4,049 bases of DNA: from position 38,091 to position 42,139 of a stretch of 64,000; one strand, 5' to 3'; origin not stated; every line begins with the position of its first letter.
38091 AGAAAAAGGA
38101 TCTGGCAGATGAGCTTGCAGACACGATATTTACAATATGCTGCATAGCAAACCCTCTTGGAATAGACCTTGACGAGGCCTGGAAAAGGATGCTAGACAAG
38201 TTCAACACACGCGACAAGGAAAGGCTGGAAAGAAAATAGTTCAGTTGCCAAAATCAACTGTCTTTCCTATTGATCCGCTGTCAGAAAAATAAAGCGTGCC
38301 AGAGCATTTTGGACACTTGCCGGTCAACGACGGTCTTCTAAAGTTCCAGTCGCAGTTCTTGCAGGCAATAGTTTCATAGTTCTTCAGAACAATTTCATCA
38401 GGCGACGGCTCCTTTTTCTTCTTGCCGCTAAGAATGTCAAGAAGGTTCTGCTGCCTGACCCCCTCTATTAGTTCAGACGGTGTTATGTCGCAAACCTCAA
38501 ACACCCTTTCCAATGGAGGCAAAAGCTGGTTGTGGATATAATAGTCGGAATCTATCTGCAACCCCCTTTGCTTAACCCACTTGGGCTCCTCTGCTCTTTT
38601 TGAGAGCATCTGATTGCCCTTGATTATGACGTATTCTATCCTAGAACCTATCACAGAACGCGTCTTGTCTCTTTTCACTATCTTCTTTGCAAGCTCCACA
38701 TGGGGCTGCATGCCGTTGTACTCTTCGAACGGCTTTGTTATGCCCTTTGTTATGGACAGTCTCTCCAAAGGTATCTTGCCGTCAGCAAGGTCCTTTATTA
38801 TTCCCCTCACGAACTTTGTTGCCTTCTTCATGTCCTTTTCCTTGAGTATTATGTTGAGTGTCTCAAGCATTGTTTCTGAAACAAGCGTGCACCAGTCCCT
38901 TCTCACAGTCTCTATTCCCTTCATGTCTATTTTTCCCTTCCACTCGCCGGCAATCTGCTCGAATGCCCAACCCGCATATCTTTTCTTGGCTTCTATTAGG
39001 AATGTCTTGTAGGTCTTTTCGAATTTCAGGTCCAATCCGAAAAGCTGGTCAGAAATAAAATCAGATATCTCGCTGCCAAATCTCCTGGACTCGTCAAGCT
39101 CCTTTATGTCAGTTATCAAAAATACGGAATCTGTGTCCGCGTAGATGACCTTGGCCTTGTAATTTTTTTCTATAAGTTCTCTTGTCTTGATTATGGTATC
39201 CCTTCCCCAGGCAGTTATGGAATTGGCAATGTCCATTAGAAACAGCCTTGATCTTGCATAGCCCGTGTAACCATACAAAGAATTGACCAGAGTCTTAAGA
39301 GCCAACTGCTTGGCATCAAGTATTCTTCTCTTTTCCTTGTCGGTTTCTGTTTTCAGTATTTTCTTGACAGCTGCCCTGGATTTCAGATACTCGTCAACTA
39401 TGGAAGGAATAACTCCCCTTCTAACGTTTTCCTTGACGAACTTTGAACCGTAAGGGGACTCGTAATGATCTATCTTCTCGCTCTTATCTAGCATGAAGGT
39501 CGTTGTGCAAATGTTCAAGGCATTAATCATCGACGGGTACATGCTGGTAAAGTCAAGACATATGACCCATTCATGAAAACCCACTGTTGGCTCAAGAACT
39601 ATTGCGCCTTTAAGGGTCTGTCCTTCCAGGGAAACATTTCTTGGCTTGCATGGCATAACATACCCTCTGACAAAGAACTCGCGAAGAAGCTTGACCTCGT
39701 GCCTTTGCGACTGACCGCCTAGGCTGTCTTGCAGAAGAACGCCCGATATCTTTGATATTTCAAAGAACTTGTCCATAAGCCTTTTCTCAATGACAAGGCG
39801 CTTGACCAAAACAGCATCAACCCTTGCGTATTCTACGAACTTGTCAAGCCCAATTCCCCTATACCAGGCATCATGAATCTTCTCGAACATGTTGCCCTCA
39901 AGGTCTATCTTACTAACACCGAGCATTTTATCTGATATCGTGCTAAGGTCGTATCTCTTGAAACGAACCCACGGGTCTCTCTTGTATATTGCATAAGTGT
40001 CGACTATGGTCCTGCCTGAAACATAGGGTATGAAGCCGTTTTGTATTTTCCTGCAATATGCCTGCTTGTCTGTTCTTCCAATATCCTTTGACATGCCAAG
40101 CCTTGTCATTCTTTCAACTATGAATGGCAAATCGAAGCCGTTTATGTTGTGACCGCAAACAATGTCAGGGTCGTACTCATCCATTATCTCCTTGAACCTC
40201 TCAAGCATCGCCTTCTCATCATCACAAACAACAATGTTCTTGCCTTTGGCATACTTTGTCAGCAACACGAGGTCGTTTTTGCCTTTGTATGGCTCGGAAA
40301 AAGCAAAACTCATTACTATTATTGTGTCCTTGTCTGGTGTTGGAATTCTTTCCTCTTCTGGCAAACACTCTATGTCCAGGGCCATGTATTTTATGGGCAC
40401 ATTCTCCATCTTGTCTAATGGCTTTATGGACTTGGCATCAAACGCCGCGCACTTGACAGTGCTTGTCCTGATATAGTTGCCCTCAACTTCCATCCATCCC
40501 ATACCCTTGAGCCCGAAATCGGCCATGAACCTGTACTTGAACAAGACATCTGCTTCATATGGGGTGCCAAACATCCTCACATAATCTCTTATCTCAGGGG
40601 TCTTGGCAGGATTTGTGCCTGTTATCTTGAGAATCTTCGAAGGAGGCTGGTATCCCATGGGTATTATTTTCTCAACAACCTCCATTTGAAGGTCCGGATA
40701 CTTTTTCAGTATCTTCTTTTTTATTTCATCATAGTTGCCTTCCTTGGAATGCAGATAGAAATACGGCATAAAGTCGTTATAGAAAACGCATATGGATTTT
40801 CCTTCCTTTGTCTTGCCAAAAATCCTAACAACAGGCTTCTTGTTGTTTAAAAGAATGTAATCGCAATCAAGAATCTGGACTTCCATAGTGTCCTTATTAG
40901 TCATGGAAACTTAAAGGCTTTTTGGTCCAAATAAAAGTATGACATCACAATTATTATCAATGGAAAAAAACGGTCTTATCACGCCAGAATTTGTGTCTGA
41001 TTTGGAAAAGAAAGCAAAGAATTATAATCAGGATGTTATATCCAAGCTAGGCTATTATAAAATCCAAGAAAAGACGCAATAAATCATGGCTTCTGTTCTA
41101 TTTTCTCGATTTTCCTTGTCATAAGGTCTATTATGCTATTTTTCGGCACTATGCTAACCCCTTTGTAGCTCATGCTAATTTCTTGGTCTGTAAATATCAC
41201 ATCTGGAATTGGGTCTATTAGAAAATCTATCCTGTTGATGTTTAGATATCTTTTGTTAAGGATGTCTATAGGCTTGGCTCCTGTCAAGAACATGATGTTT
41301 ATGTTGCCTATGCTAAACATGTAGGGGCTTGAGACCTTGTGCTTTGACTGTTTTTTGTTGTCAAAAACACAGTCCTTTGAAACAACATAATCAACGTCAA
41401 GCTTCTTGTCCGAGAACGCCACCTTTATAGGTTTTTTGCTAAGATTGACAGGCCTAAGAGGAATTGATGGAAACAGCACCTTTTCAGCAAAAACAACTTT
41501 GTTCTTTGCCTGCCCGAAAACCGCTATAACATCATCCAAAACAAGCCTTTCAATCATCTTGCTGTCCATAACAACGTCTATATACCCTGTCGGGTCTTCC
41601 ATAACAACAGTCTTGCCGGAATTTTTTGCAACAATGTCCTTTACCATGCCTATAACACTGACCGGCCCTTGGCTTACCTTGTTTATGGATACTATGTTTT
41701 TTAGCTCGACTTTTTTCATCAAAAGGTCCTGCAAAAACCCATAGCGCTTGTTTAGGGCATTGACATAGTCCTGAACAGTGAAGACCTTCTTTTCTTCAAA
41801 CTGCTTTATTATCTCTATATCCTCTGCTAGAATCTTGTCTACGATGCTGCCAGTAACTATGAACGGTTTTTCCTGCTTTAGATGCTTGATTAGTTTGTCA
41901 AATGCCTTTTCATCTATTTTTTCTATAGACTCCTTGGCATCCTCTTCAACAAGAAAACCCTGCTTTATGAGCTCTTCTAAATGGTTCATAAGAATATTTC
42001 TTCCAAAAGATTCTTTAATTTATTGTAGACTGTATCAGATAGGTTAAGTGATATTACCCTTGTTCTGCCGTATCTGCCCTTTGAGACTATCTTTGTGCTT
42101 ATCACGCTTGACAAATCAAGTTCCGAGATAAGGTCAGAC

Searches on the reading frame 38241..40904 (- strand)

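Call 43: search_protein_families(library=pfam, proteins=[window:38241-40904:-], max_evalue=0.00001)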
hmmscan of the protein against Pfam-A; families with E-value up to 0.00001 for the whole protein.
window:38241-40904:- (887 aa): 2 families
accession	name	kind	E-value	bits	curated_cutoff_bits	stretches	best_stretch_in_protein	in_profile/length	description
PF00136.26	DNA_pol_B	-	8.1e-107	358.2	23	1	396-803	9-451/453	DNA polymerase family B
PF03104.25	DNA_pol_B_exo1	-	1.8e-34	119.7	23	1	115-323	3-242/242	DNA polymerase family B, exonuclease domain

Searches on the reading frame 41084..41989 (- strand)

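Call 43: search_protein_families(library=pfam, proteins=[window:41084-41989:-], max_evalue=0.00001)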
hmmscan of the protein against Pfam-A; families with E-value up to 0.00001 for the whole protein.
window:41084-41989:- (301 aa): 1 family
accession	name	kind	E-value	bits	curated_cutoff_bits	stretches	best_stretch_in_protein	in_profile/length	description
PF01336.31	tRNA_anti-codon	-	5.7e-06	26.6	27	0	110-162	1-58/75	OB-fold nucleic acid binding domain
